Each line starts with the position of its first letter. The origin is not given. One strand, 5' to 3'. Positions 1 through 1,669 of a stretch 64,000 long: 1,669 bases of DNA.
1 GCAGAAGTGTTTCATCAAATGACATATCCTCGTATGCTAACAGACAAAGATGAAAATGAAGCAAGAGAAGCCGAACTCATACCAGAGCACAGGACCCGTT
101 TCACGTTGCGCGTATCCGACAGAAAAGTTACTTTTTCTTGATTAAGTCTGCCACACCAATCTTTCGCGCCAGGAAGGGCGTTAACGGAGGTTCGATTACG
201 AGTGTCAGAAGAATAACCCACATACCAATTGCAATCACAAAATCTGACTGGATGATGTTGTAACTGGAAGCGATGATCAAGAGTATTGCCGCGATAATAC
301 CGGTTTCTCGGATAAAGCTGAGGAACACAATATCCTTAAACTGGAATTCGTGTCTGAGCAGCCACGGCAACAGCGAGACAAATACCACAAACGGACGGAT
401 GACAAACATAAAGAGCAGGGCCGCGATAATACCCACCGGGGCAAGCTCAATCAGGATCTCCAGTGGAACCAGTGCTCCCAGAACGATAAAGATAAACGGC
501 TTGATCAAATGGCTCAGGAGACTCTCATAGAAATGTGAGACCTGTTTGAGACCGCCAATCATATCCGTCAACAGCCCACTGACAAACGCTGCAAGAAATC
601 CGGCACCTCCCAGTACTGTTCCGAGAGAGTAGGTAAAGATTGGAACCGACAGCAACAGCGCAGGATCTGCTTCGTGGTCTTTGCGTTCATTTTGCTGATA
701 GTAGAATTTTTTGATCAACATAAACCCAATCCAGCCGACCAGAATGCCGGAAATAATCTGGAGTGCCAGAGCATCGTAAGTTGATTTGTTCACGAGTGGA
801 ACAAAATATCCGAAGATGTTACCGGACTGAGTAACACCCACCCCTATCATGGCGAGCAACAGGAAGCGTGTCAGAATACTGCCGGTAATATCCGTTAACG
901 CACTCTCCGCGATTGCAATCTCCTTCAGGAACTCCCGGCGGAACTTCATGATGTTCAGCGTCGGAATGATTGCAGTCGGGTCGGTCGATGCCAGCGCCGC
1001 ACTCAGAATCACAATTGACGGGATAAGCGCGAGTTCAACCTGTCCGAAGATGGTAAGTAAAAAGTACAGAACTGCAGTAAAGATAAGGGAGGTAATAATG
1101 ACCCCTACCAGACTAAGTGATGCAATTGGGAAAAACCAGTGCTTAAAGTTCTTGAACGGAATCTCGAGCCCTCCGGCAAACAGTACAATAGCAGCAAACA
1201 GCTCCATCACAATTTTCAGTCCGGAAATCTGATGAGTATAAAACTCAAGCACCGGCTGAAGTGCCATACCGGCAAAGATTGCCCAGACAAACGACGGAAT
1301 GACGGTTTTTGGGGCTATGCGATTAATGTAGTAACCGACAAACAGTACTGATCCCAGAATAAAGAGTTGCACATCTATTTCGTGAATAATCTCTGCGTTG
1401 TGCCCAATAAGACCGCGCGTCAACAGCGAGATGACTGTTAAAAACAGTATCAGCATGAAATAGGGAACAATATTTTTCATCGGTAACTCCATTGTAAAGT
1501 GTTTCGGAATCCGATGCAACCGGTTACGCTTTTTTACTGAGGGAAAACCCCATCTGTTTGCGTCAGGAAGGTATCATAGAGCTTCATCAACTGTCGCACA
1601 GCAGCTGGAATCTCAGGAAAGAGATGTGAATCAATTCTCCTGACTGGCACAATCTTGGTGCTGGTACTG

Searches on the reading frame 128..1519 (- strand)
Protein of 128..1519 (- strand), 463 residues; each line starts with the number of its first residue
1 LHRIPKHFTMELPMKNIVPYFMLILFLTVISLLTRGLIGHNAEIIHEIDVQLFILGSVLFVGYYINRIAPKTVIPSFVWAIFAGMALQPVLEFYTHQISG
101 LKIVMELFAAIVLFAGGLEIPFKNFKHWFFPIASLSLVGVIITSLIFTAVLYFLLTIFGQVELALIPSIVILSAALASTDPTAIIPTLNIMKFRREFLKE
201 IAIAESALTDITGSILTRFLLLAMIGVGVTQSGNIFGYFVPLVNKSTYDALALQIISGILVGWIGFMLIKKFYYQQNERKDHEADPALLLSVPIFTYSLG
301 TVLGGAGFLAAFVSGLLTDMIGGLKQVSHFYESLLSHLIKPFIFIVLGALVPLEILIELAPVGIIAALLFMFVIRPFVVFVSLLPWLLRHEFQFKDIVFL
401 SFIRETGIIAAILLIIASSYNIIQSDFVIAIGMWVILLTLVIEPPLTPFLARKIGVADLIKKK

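Call 33: search_protein_families(library=ncbifam, proteins=[window:128-1519:-], max_evalue=0.00001)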
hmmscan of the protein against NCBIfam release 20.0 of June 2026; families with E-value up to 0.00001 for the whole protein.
window:128-1519:- (463 aa): 4 families
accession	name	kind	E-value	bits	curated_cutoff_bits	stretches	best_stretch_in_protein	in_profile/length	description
NF003716.0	PRK05326.1-3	equivalog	6.5e-33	113.9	355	1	47-457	3-392/499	potassium/proton antiporter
NF003715.0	PRK05326.1-2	equivalog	3.4e-26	91.7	309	1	62-457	18-392/595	potassium/proton antiporter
NF003714.0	PRK05326.1-1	equivalog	2.3e-14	52.7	471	1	51-454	8-390/577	potassium/proton antiporter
TIGR00831.1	a_cpa1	equivalog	6.8e-09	34.8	279.6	1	74-458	22-411/525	Na+/H+ antiporter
